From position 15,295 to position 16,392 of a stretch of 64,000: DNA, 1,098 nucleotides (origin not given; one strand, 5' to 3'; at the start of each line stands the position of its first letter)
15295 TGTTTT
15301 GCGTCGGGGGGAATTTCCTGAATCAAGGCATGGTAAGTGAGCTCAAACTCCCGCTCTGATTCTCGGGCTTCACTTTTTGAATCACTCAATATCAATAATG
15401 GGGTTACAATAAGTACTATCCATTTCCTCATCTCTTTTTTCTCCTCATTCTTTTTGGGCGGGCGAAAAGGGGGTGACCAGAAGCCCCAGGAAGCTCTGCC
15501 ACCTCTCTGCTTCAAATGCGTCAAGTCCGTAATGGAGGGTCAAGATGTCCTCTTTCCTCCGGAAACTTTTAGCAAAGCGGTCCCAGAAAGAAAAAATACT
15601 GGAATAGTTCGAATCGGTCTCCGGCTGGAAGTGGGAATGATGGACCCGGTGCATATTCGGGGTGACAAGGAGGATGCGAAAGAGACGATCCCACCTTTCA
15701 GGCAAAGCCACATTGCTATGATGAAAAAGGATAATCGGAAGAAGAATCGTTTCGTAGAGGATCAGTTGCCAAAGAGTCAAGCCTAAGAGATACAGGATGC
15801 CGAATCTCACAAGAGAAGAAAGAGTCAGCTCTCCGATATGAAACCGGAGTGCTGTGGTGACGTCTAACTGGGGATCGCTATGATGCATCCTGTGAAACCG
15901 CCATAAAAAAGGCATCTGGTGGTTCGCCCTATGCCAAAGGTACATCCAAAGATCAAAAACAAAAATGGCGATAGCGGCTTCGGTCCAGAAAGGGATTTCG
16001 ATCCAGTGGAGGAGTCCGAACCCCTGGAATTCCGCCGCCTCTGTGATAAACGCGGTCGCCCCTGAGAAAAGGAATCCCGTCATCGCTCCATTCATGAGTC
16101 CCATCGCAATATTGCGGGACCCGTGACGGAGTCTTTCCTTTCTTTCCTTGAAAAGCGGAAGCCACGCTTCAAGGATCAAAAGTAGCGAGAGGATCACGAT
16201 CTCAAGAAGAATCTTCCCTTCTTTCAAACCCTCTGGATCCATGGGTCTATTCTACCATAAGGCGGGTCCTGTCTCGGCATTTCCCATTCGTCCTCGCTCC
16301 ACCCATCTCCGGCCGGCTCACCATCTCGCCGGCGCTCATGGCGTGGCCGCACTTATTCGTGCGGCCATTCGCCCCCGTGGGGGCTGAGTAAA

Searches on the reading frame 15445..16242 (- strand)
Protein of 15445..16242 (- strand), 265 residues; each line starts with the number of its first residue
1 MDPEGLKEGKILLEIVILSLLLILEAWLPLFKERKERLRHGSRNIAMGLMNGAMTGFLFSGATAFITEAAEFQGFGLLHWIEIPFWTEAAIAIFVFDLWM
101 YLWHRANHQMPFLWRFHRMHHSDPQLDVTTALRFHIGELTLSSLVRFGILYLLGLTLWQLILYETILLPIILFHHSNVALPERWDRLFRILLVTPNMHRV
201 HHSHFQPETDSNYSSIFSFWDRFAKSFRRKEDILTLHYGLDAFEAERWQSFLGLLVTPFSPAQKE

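Call 70: search_protein_families(library=pfam, proteins=[window:15445-16242:-], max_evalue=0.01)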
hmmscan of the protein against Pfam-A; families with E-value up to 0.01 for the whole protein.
window:15445-16242:- (265 aa): 1 family
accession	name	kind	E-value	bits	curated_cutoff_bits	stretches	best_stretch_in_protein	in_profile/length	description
PF04116.19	FA_hydroxylase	-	2.9e-27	96.1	31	1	90-225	2-131/132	Fatty acid hydroxylase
